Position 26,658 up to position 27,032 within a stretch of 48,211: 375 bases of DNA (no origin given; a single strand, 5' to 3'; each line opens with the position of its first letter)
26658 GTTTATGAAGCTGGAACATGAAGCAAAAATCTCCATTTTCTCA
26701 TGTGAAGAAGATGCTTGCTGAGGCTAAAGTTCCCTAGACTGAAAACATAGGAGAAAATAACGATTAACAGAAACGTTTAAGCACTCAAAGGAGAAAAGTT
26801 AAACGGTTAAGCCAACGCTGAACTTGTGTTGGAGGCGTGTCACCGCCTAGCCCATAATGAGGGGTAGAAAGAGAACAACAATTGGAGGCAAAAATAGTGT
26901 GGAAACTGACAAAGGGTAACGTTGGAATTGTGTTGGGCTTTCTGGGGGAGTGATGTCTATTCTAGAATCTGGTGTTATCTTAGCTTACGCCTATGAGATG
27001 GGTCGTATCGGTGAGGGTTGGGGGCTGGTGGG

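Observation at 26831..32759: The same leader module precedes every transcription unit of the secreted-protein island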

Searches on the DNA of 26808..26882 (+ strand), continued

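Call 24: search_with_rna_model(model_id=R1, sources=[L033, L034, L035, L036, L037, L038, L039, L040, L041, L042, L043, L044, L045, L046, L047, L048, L049, L050, L051, L052, L053, L054, L055, L056, L057, L058, L059, L060, L061, L062, L063, L064, L065, L066, L067, L068, L069, L070, L071, L072, L073, L074, L075, L076, L077, L078, L079, L080, L081, L082, L083, L084, L085, L086, L087, L088, L089, L090, L091, L092, L093, L094, L095, L096, L097, L098, L099, L100, L101, L102, L103, L104, L105, L106, L107, L108, L109, L110, L111, L112, L113, L114, L115, L116, L117, L118, L119, L120, L121, L122, L123, L124, L125, L126, L127, L128, L129, L130, L131, L132], max_evalue=0.0001, make_alignment=true)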
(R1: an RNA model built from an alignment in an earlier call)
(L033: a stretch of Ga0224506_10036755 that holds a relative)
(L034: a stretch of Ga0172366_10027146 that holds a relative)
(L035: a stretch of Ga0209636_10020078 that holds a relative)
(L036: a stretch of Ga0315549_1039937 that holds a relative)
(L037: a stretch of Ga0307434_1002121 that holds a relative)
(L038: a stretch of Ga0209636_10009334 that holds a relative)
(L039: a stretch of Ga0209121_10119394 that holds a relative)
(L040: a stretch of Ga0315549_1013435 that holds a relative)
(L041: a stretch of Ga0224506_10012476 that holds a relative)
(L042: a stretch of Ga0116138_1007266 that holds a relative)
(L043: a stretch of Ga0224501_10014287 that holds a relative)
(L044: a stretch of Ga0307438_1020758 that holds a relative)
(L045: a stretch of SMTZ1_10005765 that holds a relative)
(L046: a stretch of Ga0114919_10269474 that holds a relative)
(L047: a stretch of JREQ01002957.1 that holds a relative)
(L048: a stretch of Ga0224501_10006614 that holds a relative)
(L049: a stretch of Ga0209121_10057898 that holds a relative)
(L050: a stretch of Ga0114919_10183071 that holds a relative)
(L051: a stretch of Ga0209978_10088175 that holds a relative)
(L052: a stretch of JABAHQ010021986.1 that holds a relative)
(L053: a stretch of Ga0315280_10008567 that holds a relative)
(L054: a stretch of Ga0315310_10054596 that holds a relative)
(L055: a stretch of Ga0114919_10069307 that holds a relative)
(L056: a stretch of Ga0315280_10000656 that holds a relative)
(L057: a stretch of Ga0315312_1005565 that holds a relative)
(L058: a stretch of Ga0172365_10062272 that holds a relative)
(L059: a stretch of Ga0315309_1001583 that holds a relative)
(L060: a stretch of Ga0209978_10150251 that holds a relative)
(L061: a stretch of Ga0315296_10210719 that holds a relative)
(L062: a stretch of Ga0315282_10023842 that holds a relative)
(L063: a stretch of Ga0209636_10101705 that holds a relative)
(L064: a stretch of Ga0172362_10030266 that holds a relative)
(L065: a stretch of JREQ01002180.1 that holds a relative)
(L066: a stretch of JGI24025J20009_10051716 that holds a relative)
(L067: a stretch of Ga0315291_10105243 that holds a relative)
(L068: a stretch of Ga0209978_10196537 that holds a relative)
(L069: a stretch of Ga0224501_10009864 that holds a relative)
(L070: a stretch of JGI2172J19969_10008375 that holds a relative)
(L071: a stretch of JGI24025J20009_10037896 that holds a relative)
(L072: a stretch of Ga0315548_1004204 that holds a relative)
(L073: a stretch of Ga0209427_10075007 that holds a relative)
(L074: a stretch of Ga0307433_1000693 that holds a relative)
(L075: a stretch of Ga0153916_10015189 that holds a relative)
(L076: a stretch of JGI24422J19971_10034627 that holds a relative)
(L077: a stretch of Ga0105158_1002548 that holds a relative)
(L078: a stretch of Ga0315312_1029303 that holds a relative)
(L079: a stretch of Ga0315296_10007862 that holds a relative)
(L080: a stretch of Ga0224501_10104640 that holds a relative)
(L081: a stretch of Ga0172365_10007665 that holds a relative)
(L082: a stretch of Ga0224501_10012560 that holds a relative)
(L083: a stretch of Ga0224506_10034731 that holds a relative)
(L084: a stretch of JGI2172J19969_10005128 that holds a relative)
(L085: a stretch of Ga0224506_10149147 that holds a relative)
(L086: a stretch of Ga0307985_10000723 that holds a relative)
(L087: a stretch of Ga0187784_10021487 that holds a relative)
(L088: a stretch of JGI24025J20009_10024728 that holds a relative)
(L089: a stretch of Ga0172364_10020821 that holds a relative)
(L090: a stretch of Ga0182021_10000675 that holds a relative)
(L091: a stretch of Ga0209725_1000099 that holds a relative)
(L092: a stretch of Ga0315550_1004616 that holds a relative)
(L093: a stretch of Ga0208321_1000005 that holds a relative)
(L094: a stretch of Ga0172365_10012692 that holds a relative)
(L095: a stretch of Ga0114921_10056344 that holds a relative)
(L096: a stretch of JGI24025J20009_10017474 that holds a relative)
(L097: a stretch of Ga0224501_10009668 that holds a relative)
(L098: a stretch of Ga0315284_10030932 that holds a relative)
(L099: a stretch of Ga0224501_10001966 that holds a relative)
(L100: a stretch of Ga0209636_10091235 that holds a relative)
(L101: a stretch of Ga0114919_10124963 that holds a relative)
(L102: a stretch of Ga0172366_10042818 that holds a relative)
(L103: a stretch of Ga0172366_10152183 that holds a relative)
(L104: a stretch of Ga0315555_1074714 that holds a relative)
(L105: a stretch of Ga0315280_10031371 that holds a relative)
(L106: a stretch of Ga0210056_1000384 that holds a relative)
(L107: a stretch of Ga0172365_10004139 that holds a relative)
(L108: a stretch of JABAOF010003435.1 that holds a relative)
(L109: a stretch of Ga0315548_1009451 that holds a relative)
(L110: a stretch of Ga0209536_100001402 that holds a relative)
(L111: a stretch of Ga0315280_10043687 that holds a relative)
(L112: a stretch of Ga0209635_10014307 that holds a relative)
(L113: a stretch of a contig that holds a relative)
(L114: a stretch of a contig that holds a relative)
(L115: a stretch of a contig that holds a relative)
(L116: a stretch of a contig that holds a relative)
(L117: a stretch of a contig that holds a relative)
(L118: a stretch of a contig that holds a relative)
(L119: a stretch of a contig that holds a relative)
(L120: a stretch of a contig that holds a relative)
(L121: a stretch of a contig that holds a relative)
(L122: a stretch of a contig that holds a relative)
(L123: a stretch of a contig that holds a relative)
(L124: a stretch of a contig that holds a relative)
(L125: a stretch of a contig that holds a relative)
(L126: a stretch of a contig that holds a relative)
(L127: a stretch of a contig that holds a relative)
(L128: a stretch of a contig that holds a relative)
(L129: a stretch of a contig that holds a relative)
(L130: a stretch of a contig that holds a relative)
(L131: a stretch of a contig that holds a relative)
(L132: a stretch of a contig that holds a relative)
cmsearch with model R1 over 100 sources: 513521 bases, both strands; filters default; matches with E-value up to 0.0001: 117.
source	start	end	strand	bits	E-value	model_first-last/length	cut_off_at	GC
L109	3413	3487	-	97.6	1.2e-20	1-75/75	no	0.47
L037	8786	8860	-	95.8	3.4e-20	1-75/75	no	0.51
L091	3962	4036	+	95.1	4.9e-20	1-75/75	no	0.44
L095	876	950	+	94.8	5.6e-20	1-75/75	no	0.48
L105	1554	1629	-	94.5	6.8e-20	1-75/75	no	0.45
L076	1769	1843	-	94.4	7.2e-20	1-75/75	no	0.51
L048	6194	6268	-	93.8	1e-19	1-75/75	no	0.48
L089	1998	2073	-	93.8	1e-19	1-75/75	no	0.49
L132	1155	1229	+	93.6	1.1e-19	1-75/75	no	0.55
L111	3209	3283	-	93.6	1.2e-19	1-75/75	no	0.49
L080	1258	1332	-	93.2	1.4e-19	1-75/75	no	0.48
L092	2414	2488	+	93.1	1.5e-19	1-75/75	no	0.49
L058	1198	1272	+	93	1.6e-19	1-75/75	no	0.52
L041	250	324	+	92.8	1.8e-19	1-75/75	no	0.55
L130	772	846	-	92.8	1.8e-19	1-75/75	no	0.55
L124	613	688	-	92.4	2.1e-19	1-75/75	no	0.5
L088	987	1061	+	92.4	2.2e-19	1-75/75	no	0.51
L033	1503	1577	+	91.8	3.1e-19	1-75/75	no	0.48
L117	313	387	+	91.6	3.4e-19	1-75/75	no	0.45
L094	681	755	+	91.5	3.6e-19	1-75/75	no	0.53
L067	2408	2482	+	91.2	4.2e-19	1-75/75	no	0.52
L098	4669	4743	-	91.2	4.2e-19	1-75/75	no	0.55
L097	4554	4628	+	91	4.7e-19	1-75/75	no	0.53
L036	2091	2166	+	90.4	6.8e-19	1-75/75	no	0.45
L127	6802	6877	-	90.4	6.8e-19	1-75/75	no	0.45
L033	2036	2110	+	90.1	7.7e-19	1-75/75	no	0.49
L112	1392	1466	+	89.9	8.7e-19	1-75/75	no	0.53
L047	2736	2810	+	89.9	9e-19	1-75/75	no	0.52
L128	241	316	+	89.6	1e-18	1-75/75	no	0.49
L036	1260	1335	+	89.5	1.1e-18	1-75/75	no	0.49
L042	1849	1923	-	89.5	1.1e-18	1-75/75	no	0.52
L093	1747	1821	+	89.5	1.1e-18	1-75/75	no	0.52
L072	1844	1918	-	88.8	1.6e-18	1-75/75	no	0.47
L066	1412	1487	+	87.9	2.6e-18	1-75/75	no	0.51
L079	2479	2553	+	87.9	2.7e-18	1-75/75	no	0.59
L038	8670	8744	+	87.8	2.9e-18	1-75/75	no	0.49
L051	801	875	-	87.2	4e-18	1-75/75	no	0.51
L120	894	968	+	87.1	4.2e-18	1-75/75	no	0.52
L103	123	197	+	87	4.4e-18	1-75/75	no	0.47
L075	5460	5534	-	86.9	4.6e-18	1-75/75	no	0.52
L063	2231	2306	+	86.9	4.8e-18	1-75/75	no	0.5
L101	1140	1215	-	86.7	5.1e-18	1-75/75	no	0.49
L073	690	764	-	86.7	5.3e-18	1-75/75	no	0.55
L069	2151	2225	-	86.5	5.7e-18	1-75/75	no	0.49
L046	1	72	+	86.2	6.7e-18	5-75/75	5'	0.49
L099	5322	5396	-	85.7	9.3e-18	1-75/75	no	0.53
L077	2065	2139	+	85.5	1e-17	1-75/75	no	0.57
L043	5704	5779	+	85.4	1e-17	1-75/75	no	0.5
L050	513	589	+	85.4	1.1e-17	1-75/75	no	0.45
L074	7861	7935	-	85.2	1.2e-17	1-75/75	no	0.55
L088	562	638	+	85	1.4e-17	1-75/75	no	0.49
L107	3398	3471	+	85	1.4e-17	1-75/75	no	0.54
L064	1622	1697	+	84.9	1.4e-17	1-75/75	no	0.53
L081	6381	6456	-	84.9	1.4e-17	1-75/75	no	0.53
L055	2108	2184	+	84.7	1.6e-17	1-75/75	no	0.42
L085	582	656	-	84.6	1.6e-17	1-75/75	no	0.53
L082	769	843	+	84.5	1.8e-17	1-75/75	no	0.47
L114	1021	1095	-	84.4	1.9e-17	1-75/75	no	0.52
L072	2991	3066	-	84.3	2e-17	1-75/75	no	0.46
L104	414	489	+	84.3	2e-17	1-75/75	no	0.46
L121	604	678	-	83.6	2.9e-17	1-75/75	no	0.52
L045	9468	9542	+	83.4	3.2e-17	1-75/75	no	0.55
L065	8354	8428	-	82.8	4.5e-17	1-75/75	no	0.57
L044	1086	1161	-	82.8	4.6e-17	1-75/75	no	0.54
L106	2093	2168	-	82.5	5.3e-17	1-75/75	no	0.55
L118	799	873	+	82.4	5.6e-17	1-75/75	no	0.55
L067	1888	1962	+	82.4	5.7e-17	1-75/75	no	0.52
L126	584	659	+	82.3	5.9e-17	1-75/75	no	0.47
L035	6593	6667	+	82.3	5.9e-17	1-75/75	no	0.49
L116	812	886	+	82.3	6.1e-17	1-75/75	no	0.49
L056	12926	13000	-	82.1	6.6e-17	1-75/75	no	0.55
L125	560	634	-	82.1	6.6e-17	1-75/75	no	0.52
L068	907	981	+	81.6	8.8e-17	1-75/75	no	0.59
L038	9746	9820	+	81.2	1.1e-16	1-75/75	no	0.51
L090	8843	8917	-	80.8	1.4e-16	1-75/75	no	0.56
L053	5521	5596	-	80.6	1.5e-16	1-75/75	no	0.57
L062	5203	5277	+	80.4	1.8e-16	1-75/75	no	0.56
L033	177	251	+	80.3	1.8e-16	1-75/75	no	0.53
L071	881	956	-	80.1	2e-16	1-75/75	no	0.53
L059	3512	3586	+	80.1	2.1e-16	1-75/75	no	0.57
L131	863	938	+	79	3.8e-16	1-75/75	no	0.47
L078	479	553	+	78.9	4e-16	1-75/75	no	0.53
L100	2506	2580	-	78.2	5.9e-16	1-75/75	no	0.48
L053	8784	8859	-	77.9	6.8e-16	1-75/75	no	0.57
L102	224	298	+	77.1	1.1e-15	1-75/75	no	0.55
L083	994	1068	-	76.8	1.3e-15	1-75/75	no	0.49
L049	78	153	-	76.5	1.5e-15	1-75/75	no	0.47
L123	3191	3265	-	76.1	1.9e-15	1-75/75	no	0.52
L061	202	276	-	76.1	1.9e-15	1-75/75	no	0.55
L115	677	751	-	76.1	1.9e-15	1-75/75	no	0.55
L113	1256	1330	-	76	2e-15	1-75/75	no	0.51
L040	1610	1684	+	75.8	2.2e-15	1-75/75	no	0.6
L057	6151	6225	-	75.2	3.1e-15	1-75/75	no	0.57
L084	39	110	+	75.2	3.1e-15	1-75/75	no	0.56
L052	136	211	+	74.8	3.8e-15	1-75/75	no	0.5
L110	6102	6175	+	74.4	4.9e-15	1-75/75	no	0.5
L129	1556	1630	+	74.3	5e-15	1-75/75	no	0.55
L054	1273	1346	+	73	1.1e-14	1-75/75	no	0.54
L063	1815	1889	+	71.1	3e-14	1-75/75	no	0.55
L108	655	729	-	70.6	4e-14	1-75/75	no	0.52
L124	1165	1239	-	69.1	9.4e-14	1-75/75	no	0.44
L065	9240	9313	-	68.9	1e-13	1-75/75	no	0.46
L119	4161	4237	+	67.9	1.8e-13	1-75/75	no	0.48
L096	186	261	-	64.3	1.3e-12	1-75/75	no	0.5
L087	2036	2108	+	64.2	1.4e-12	1-75/75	no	0.49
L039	971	1042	-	63.9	1.7e-12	1-75/75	no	0.49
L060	531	604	+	63.8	1.8e-12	1-75/75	no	0.47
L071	1895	1958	-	58.7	2.9e-11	1-75/75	no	0.48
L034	1312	1385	-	56.6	9.9e-11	1-75/75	no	0.42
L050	1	50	+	56.5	1e-10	28-75/75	5'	0.48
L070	3472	3547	+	54.3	3.4e-10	1-75/75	no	0.53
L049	1816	1878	-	51.1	2e-09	1-75/75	no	0.49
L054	491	564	+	47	2e-08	1-75/75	no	0.55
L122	334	409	+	43.3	1.6e-07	1-75/75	no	0.5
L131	3110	3188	+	39.4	1.4e-06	1-75/75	no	0.38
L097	3343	3419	+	39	1.7e-06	1-75/75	no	0.44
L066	1035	1097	+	31.7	9.6e-05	1-75/75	no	0.4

Alignment A2: 117 matches aligned to the model, 109 columns, each read 5' to 3' on its own strand. Consensus structure (alignment columns), stored with it:
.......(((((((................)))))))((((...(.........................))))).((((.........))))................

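Call 51: search_with_rna_model(model_id=R1, sources=[L153, L154, L155, L156, L157], max_evalue=1, show_alignments=2)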
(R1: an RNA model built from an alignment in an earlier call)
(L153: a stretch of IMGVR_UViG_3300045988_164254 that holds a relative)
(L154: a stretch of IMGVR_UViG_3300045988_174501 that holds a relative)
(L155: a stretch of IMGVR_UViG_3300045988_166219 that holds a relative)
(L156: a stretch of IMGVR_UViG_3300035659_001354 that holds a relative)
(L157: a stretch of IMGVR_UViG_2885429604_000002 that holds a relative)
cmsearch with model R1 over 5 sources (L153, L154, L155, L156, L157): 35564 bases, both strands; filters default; matches with E-value up to 1: 2.
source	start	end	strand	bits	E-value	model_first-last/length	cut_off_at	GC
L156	5280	5353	+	78.7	3.1e-17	1-75/75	no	0.54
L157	1680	1740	+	12.4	0.3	1-75/75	no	0.57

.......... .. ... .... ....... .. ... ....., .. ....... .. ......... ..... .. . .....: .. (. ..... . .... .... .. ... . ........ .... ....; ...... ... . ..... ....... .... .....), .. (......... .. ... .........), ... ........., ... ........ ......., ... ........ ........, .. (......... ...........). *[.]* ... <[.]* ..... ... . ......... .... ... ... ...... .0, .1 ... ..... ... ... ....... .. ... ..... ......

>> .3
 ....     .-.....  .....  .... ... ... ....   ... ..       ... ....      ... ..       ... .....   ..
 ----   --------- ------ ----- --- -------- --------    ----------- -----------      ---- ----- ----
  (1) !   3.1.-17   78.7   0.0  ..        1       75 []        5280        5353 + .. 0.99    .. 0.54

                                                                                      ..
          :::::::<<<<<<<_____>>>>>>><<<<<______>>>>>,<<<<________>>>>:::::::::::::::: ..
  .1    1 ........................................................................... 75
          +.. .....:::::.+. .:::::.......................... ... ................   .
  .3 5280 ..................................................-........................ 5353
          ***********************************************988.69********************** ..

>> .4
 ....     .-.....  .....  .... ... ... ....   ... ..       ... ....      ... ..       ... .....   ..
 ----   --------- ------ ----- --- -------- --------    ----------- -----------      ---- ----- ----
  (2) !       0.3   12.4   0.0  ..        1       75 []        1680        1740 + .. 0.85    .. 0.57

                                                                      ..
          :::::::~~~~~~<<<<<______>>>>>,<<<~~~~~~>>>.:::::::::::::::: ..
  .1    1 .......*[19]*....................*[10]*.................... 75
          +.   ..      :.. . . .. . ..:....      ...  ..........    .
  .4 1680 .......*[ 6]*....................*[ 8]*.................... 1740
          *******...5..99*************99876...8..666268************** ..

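Call 64: search_with_rna_model(model_id=R1, sources=[L158, L159], max_evalue=10, show_alignments=3)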
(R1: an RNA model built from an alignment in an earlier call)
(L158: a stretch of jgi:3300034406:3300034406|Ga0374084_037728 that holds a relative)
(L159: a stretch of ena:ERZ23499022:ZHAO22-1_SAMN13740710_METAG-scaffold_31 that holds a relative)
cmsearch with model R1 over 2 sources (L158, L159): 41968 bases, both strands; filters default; matches with E-value up to 10: 1.
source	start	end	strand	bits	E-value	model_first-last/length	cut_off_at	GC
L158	1782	1813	+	8.8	2.7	1-75/75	no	0.28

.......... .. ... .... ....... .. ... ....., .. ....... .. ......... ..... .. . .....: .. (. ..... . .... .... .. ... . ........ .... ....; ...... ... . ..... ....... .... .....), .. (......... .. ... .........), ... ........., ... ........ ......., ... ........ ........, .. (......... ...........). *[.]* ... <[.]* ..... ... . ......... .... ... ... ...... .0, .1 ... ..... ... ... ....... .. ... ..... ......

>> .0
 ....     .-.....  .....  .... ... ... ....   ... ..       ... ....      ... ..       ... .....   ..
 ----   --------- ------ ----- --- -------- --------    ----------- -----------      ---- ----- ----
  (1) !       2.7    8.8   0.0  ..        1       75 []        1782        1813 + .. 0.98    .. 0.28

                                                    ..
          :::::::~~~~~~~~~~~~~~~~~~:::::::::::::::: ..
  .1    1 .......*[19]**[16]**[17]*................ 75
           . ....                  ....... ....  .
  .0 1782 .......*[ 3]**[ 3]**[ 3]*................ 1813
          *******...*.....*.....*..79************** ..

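Call 77: search_with_rna_model(model_id=R1, sources=[L160, L161, L162, L163, L164, L165], max_evalue=1)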
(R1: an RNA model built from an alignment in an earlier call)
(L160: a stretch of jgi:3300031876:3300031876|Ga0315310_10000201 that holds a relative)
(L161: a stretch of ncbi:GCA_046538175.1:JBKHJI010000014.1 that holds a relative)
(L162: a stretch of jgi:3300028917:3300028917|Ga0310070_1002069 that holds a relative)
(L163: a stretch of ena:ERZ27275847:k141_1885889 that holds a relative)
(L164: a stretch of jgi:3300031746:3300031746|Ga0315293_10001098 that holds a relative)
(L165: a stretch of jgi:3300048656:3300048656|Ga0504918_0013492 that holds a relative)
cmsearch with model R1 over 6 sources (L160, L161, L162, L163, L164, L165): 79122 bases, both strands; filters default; matches with E-value up to 1: 9.
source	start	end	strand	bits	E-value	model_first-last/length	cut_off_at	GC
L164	6145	6219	+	93.6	1.7e-20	1-75/75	no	0.55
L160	8148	8222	+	88.9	2.4e-19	1-75/75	no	0.47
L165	321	395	+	81.1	1.8e-17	1-75/75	no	0.57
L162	8094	8168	+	80.9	2e-17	1-75/75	no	0.51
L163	8091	8165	+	80.9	2e-17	1-75/75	no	0.51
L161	8171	8246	+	78.8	6.3e-17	1-75/75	no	0.47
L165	1034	1108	+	71.2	4.5e-15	1-75/75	no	0.55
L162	8803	8862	+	17.2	0.047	1-75/75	no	0.43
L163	8800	8859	+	17.2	0.047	1-75/75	no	0.43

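Call 91: build_rna_model(alignment_id=A2)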
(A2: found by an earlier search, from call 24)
Model R2 built from alignment A2 (117 sequences, 109 columns); structure: stored with the alignment.
model positions 75; base pairs 16; branch points 2; effective number of sequences 2.84; information 0.753 bits per position. Calibrated on 0.2 Mb of random sequence (short: E-values are rough).
structure used (alignment columns):
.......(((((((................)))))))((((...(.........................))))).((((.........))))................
